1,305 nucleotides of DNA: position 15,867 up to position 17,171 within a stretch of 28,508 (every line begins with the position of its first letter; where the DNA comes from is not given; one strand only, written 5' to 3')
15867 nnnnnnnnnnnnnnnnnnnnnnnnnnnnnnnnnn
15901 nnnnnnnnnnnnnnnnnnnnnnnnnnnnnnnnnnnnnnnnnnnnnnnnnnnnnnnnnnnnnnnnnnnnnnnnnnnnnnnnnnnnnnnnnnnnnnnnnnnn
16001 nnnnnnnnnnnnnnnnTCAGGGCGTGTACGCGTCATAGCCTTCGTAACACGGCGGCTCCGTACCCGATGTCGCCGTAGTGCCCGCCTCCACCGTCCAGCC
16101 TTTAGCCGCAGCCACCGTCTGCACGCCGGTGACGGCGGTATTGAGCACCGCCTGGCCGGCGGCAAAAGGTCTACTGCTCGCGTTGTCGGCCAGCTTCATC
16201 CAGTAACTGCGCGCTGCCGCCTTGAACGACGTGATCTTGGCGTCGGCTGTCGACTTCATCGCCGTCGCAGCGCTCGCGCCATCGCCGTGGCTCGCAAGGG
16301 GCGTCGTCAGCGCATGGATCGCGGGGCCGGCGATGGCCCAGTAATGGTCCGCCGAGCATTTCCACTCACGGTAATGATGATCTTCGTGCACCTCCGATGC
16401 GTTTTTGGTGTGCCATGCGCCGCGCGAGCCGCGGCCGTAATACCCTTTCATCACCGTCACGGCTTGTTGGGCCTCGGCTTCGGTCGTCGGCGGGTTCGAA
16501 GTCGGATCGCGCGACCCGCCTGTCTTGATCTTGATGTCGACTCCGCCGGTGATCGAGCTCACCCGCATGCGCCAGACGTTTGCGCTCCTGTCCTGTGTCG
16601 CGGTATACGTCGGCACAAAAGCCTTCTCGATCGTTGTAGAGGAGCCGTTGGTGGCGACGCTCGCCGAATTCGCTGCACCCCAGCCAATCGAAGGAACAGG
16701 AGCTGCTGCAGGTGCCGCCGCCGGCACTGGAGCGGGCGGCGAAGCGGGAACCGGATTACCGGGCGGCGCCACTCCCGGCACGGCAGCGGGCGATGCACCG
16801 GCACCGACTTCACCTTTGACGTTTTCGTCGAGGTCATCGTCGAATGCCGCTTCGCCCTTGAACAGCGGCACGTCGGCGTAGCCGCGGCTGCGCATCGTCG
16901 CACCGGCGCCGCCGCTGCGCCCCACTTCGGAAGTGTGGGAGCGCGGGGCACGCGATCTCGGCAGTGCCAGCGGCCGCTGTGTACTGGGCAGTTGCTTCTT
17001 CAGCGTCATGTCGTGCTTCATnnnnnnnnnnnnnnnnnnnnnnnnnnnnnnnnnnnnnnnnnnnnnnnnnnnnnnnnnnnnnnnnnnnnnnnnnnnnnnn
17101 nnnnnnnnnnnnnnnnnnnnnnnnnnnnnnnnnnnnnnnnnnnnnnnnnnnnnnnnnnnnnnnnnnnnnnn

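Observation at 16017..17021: Unrecognised HExxH metallopeptidase-like candidate effector with an eCIS-style disordered leader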

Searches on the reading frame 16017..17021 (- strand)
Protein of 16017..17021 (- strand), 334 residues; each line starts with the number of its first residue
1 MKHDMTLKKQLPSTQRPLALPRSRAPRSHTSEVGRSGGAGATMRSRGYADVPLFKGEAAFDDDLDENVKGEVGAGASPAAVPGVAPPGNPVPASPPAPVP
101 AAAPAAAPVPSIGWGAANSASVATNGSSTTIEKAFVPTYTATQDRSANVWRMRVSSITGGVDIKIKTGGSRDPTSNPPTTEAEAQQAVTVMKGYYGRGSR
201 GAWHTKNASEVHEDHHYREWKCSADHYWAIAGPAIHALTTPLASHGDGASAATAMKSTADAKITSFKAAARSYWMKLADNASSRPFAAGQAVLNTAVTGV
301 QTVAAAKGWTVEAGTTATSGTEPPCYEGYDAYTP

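Call 7: search_protein_families(library=pfam, proteins=[window:16017-17021:-], max_evalue=0.01)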
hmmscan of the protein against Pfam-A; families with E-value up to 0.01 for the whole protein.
window:16017-17021:- (334 aa): 0 families

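Call 9: find_homologous_proteins(query=window:16017-17021:-)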
Query window:16017-17021:- (334 aa): 58 proteins with E <= 0.001 among 8000 candidates.
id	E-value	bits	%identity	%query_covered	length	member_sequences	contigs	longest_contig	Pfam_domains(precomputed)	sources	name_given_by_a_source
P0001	6.8e-216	734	100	100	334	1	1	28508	-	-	-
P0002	2.2e-119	417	62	100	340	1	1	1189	-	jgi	jgi:hypothetical protein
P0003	2.0e-116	407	75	67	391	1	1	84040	-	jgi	jgi:hypothetical protein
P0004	3.4e-112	393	59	100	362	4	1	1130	-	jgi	jgi:hypothetical protein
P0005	1.9e-108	381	59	99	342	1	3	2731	-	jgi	jgi:hypothetical protein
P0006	1.5e-107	378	61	89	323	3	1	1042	-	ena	-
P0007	7.4e-106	372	71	68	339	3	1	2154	-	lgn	-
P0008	3.7e-105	370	72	67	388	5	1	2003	-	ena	-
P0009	7.4e-101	356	70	67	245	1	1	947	-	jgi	jgi:hypothetical protein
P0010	1.4e-95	338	69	68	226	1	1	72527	-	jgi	jgi:hypothetical protein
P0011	2.0e-92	328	69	68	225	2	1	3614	-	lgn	-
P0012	4.4e-84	301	79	53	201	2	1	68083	-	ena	-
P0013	2.4e-83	298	73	55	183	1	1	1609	-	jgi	jgi:hypothetical protein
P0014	7.7e-82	293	61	68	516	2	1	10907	PF13699.12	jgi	-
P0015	4.5e-80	287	62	67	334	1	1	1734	-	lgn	-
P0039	2.8e-66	242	55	65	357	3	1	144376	-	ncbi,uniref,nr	ncbi:hypothetical protein [Mesorhizobium sp. B1-1-9]|uniref:hypothetical protein n=1 Tax=Mesorhizobi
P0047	2.8e-62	229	50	67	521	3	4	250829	PF13699.12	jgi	jgi:hypothetical protein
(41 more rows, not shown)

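Call 10: search_protein_families(library=ncbifam, proteins=[window:16017-17021:-], max_evalue=0.01)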
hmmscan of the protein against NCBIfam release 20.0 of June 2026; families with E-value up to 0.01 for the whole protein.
window:16017-17021:- (334 aa): 0 families

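Call 11: search_solved_structures(query=window:16017-17021:-, max_evalue=10)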
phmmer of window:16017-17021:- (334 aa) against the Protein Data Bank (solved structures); distinct sequences matched with E-value up to 10: 4.
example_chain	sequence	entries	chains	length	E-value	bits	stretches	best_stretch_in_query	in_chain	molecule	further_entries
6wry_A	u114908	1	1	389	0.85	12.1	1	169-254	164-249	Inositol polyphosphate 1-phosphatase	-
7kio_A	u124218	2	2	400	0.9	12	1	169-254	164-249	Inositol polyphosphate 1-phosphatase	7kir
1inp_A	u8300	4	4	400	0.9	12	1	169-254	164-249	INOSITOL POLYPHOSPHATE 1-PHOSPHATASE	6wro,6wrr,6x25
4hln_A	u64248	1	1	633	4.1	9.8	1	78-195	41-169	Starch synthase I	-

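Call 16: find_encoding_contigs(protein=P0003, flank=10000, max_places=2)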
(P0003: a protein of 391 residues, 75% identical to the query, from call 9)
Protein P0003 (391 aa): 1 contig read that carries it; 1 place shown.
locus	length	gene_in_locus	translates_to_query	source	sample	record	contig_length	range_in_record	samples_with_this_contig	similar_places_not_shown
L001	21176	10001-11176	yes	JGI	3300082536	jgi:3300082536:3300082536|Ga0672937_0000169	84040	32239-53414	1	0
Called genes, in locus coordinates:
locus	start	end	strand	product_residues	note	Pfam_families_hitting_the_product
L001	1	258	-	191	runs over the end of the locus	-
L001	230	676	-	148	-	PF03793:PASTA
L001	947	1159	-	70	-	-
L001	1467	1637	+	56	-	-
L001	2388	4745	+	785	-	PF17482:Phage_sheath_1C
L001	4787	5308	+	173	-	PF06841:Phage_T4_gp19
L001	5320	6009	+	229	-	PF12322:T4_baseplate (weak)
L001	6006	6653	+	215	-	-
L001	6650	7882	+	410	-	PF14065:Pvc16_N, PF01833:TIG (weak)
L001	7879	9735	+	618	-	PF22977:WHD, PF00004:AAA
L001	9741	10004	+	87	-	-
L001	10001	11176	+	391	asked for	-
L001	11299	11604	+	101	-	-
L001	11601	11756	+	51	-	-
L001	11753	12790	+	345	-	-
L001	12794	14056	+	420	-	PF13699:eCIS_core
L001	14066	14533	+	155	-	-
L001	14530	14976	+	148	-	-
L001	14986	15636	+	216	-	-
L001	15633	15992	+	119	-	-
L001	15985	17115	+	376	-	-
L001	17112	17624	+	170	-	PF04717:Phage_base_V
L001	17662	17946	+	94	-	-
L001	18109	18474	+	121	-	PF04965:GPW_gp25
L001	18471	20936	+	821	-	-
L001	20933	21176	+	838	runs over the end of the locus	-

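Call 17: find_encoding_contigs(protein=P0039, flank=10000, max_places=2)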
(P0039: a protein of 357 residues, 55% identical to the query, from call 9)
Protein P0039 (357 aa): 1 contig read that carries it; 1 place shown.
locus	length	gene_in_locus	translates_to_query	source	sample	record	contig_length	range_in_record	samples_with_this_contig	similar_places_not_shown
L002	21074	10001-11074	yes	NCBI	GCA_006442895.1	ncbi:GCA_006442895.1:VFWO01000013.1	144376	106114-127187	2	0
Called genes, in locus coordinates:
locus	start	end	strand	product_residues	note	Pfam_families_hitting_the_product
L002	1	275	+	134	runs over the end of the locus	PF07508:Recombinase (weak)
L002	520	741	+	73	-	-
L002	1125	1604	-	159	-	-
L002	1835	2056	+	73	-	-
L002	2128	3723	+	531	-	PF04984:Phage_sheath_1, PF17482:Phage_sheath_1C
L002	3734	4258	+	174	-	PF06841:Phage_T4_gp19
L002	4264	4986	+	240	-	PF12322:T4_baseplate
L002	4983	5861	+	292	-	-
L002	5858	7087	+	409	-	PF14065:Pvc16_N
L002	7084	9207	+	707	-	PF22977:WHD, PF00004:AAA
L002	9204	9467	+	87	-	-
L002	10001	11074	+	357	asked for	-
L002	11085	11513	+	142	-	-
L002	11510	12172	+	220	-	-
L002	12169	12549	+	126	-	-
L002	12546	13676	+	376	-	-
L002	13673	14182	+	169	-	PF04717:Phage_base_V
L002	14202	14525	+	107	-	PF14107:DUF4280 (faint)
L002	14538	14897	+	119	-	PF04965:GPW_gp25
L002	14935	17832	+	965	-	-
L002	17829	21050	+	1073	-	-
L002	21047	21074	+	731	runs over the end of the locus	-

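Call 18: find_encoding_contigs(protein=P0047, flank=10000, max_places=2)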
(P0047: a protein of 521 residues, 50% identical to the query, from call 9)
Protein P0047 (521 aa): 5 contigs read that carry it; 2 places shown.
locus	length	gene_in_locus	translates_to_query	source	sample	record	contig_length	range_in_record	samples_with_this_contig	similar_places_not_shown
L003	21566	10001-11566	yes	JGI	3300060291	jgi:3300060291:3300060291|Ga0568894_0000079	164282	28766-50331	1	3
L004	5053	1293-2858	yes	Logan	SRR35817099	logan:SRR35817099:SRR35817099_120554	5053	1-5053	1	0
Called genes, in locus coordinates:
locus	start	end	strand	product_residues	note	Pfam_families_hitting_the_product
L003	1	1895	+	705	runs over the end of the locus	-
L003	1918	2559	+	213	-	PF19266:CIS_tube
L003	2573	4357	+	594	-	PF05954:Phage_GPD, PF04717:Phage_base_V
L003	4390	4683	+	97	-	PF05488:PAAR_motif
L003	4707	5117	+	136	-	PF04965:GPW_gp25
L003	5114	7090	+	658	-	PF04865:Baseplate_J (faint)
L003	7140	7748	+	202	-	PF10076:Phage_Mu_Gp48, PF09684:Tail_P2_I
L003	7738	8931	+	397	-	PF13709:DUF4159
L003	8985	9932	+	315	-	PF06037:DUF922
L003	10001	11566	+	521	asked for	PF13699:eCIS_core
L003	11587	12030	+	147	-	-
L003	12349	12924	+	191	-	PF04191:PEMT (weak)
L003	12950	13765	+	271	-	PF00899:ThiF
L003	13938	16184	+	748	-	PF04879:Molybdop_Fe4S4, PF00384:Molybdopterin, PF01568:Molydop_binding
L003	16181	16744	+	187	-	PF00037:Fer4 (faint), PF12797:Fer4_2 (faint), PF12837:Fer4_6 (faint), PF12838:Fer4_7 (faint), PF13237:Fer4_10 (faint), PF13187:Fer4_9 (faint), PF13247:Fer4_11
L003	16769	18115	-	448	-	PF07690:MFS_1, PF00083:Sugar_tr (weak), PF07690:MFS_1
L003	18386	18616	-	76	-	PF13411:MerR_1 (weak)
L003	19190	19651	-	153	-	PF01668:SmpB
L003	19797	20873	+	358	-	PF00535:Glycos_transf_2, PF10111:Glyco_tranf_2_2 (weak), PF13641:Glyco_tranf_2_3, PF04138:GtrA_DPMS_TM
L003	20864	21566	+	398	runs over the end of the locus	PF13231:PMT_2, PF02366:PMT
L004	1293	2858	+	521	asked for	PF13699:eCIS_core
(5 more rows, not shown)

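Call 25: predict_structure(alignment_id=A1)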
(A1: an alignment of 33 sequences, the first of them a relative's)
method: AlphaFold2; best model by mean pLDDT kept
length: 334 residues; sequences in the alignment: 33
mean_pLDDT: 81.1   pTM: 0.70
mean pLDDT of the five models: 81.1, 80.3, 79.8, 78.9, 77.2
residues with pLDDT >= 90: 215; 70-90: 20; 50-70: 34; < 50: 65
segments of 3 or more residues with pLDDT < 50: 11-17, 21-25, 27-33, 36-76
pLDDT, mean of each block of 10 residues (from residue 1): 63 45 46 47 40 34 35 44 55 70 78 97 95 97 96 98 97 97 98 96 97 97 97 97 98 98 98 95 95 97 98 87 86 93
secondary structure, 60 per line:
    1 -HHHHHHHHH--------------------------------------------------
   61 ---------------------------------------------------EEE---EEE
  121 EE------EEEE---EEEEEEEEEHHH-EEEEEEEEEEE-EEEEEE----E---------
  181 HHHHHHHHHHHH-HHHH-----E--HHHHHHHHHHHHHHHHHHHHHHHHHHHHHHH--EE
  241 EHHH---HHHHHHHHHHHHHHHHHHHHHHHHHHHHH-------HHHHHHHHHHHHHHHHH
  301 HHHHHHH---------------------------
elements in order: H2-10 E112-114 E118-122 E129-132 E136-144 E149-159 E161-166 H181-192 H194-197 H206-236 E239-241 H248-276 H284-307

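Call 26: search_protein_representatives(alignment_id=A1)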
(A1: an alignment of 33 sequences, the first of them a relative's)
Query: 33 sequences, 362 profile positions. Proteins with E-value up to 0.001 (for the whole library): 217; up to 1e-10: 115; up to 1e-30: 66. The best 150 are listed.
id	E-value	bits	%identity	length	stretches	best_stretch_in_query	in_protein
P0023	4.2e-140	483.8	-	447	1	46-362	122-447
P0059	6.8e-132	456.8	-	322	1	59-358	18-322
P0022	6.9e-130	450.2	-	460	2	107-362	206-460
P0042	1.5e-129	449.1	-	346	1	38-362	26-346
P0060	1.6e-125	435.8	-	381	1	17-358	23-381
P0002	4.1e-124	431.2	-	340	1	7-362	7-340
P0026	1.2e-122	426.4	-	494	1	62-358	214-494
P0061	1.4e-122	426.2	-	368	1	63-358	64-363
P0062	2.5e-122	425.4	-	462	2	36-362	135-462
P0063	7.0e-119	414.0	-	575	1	38-362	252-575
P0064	3.6e-118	411.7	-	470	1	62-362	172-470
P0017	1.0e-117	410.1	-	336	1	17-361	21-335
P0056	1.2e-116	406.6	-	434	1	27-362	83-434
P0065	3.2e-116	405.3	-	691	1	48-362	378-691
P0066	1.4e-115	403.1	-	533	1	63-349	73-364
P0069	2.8e-109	382.4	-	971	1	91-362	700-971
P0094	8.3e-62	226.2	-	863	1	89-362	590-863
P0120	1.1e-24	104.1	-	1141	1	116-338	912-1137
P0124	4.6e-22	95.5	-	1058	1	89-338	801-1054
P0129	1.2e-19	87.5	-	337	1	146-339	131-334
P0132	6.8e-18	81.8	-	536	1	18-339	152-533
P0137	2.1e-16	76.8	-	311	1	128-340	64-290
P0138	5.3e-16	75.5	-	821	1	150-338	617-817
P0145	2.2e-14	70.2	-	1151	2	174-339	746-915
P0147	1.2e-13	67.8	-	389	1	105-348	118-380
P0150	1.4e-13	67.6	-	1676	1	158-339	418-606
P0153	7.1e-13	65.2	-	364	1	153-347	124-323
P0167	5.8e-10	55.7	-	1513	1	173-338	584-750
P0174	2.1e-09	53.8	-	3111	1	168-338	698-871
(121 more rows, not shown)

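Call 28: search_protein_families(library=pfam, proteins=[P0120, P0124, P0069, P0094, P0150, P0167, P0145, P0138], max_evalue=0.001)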
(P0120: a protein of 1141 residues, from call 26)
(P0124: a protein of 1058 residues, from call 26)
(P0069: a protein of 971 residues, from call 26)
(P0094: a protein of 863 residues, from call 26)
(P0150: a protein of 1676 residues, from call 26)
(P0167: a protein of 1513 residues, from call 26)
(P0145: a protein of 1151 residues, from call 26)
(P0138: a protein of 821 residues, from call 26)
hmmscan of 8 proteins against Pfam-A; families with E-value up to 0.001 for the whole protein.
P0120 (1141 aa): 4 families
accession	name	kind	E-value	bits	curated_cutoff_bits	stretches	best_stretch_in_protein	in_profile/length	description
PF09136.16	Glucodextran_B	-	1.7e-33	114.8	27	3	163-239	2-78/83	Glucodextranase, domain B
PF02369.22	Big_1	-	3.5e-09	37.1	34.9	2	444-494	19-65/93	Bacterial Ig-like domain (group 1)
PF13620.12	CarboxypepD_reg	-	5.8e-08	33.4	32.3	1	643-692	2-55/82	Carboxypeptidase regulatory-like domain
PF13715.12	CarbopepD_reg_2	-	1.7e-07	31.6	32.2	1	643-691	1-50/88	CarboxypepD_reg-like domain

P0124 (1058 aa): 4 families
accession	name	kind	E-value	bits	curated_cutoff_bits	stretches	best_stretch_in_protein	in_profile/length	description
PF09136.16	Glucodextran_B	-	5.1e-20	71.6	27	2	136-216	1-82/83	Glucodextranase, domain B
PF13620.12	CarboxypepD_reg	-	5.3e-11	43.2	32.3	1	533-582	2-55/82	Carboxypeptidase regulatory-like domain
PF13715.12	CarbopepD_reg_2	-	1.2e-09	38.5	32.2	1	533-581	1-50/88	CarboxypepD_reg-like domain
PF02369.22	Big_1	-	8.3e-09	35.9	34.9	2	442-492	21-67/93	Bacterial Ig-like domain (group 1)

P0069 (971 aa): 0 families

P0094 (863 aa): 0 families

P0150 (1676 aa): 7 families
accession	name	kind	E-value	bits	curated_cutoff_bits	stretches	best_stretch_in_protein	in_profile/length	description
PF08309.17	LVIVD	-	6.7e-12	45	20.2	1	984-1018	2-36/42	LVIVD repeat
PF17957.7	Big_7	-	2.4e-08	35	24.1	1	1249-1310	6-67/70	Bacterial Ig domain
PF18884.5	TSP3_bac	-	9.9e-08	32.1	25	1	906-926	1-21/22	Bacterial TSP3 repeat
PF13205.12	Big_5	-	2.9e-07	31.6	23.6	1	1337-1448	1-103/105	Bacterial Ig-like domain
PF02368.24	Big_2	-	2.3e-06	27.9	22.8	1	635-711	4-75/79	Bacterial Ig-like domain (group 2)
PF25174.1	Beta-prop_THOC3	-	0.00036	20.1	305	1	942-1032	174-261/272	THOC3 beta-propeller domain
PF13620.12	CarboxypepD_reg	-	0.00056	20.6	32.3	0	38-80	11-55/82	Carboxypeptidase regulatory-like domain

P0167 (1513 aa): 4 families
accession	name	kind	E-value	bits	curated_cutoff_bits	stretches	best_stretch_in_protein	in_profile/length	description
PF18884.5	TSP3_bac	-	3.7e-13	49.5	25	2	911-930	1-20/22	Bacterial TSP3 repeat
PF00404.24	Dockerin_1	-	5.7e-09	36.5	22.9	1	41-97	1-57/57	Dockerin type I domain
PF13620.12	CarboxypepD_reg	-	9.1e-05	23.2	32.3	1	249-290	11-54/82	Carboxypeptidase regulatory-like domain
PF13205.12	Big_5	-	0.00077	20.6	23.6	0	109-218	6-105/105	Bacterial Ig-like domain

P0145 (1151 aa): 3 families
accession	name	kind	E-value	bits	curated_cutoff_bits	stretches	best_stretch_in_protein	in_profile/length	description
PF09136.16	Glucodextran_B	-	1.9e-12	47.3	27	1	83-171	1-80/83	Glucodextranase, domain B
PF02369.22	Big_1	-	5.1e-08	33.4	34.9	0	200-253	21-75/93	Bacterial Ig-like domain (group 1)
PF02368.24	Big_2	-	0.00027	21.3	22.8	0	974-1005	34-65/79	Bacterial Ig-like domain (group 2)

P0138 (821 aa): 0 families

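Call 29: fold_search(model_id=the predicted structure, library=pdb)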
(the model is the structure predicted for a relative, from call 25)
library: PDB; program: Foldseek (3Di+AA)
matches with E <= 10: 108; with E <= 0.001: 0
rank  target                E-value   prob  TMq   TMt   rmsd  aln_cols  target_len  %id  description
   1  8s0p_A                9.6e-01  0.01  0.07  0.05  25.2       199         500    8  A fragment-based inhibitor of SHP2 (released 2024-03-20)
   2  6h7j_B                1.4e+00  0.02  0.09  0.10  21.7       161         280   14  ACTIVATED TURKEY BETA1 ADRENOCEPTOR WITH BOUND AGONIST ISOPRENALINE AND NANOBODY Nb80 (released 2018-10-17)
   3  8tmc_B                1.6e+00  0.02  0.13  0.13  22.4       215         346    7  Cryo-EM structure of CorA in complex with conformation-specific synthetic antibody C12 and 20 mM MgCl2, State MG20-2 (released 2025-02-12)
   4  6h7j_A                1.8e+00  0.02  0.09  0.10  21.8       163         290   13  ACTIVATED TURKEY BETA1 ADRENOCEPTOR WITH BOUND AGONIST ISOPRENALINE AND NANOBODY Nb80 (released 2018-10-17)
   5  4tvx_I                2.1e+00  0.02  0.11  0.08  21.9       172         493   11  Crystal structure of the E. coli CRISPR RNA-guided surveillance complex, Cascade (released 2014-08-13)
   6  6md7_B                2.2e+00  0.01  0.07  0.05  26.0       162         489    9  Non-receptor Protein Tyrosine Phosphatase SHP2 in Complex with Allosteric Inhibitor Pyrimidinone 7 (released 2019-02-13)
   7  1b8d_A                2.3e+00  0.02  0.08  0.15  21.8       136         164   16  CRYSTAL STRUCTURE OF A PHYCOUROBILIN-CONTAINING PHYCOERYTHRIN (released 1999-02-18)
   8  8s0p_B                2.3e+00  0.01  0.07  0.05  25.2       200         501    7  A fragment-based inhibitor of SHP2 (released 2024-03-20)
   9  8ix9_C                2.5e+00  0.01  0.08  0.08  22.5       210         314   10  Pseudomoans Aerugiona Wildtype Ketopantoate Reductase with NADPH (released 2024-04-03)
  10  4yk3_A                2.6e+00  0.02  0.09  0.20  14.1       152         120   10  Crystal Structure of the BID Domain of BepE from Bartonella henselae (released 2016-03-09)
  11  6kdv_B                2.6e+00  0.02  0.11  0.13  21.7       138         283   16  Crystal structure of TtCas1-DNA complex (released 2019-12-18)
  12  8s0o_B                3.1e+00  0.01  0.07  0.05  24.2       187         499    8  A fragment-based inhibitor of SHP2 (released 2024-03-20)
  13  8s0o_A                3.1e+00  0.01  0.07  0.06  25.0       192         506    8  A fragment-based inhibitor of SHP2 (released 2024-03-20)
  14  7cmu_R                3.3e+00  0.02  0.09  0.11  19.6       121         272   13  Dopamine Receptor D3R-Gi-Pramipexole complex (released 2021-03-10)
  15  3ii9_A                3.3e+00  0.02  0.11  0.10  16.2       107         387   11  Crystal structure of glutaryl-coa dehydrogenase from Burkholderia pseudomallei at 1.73 Angstrom (released 2009-12-15)
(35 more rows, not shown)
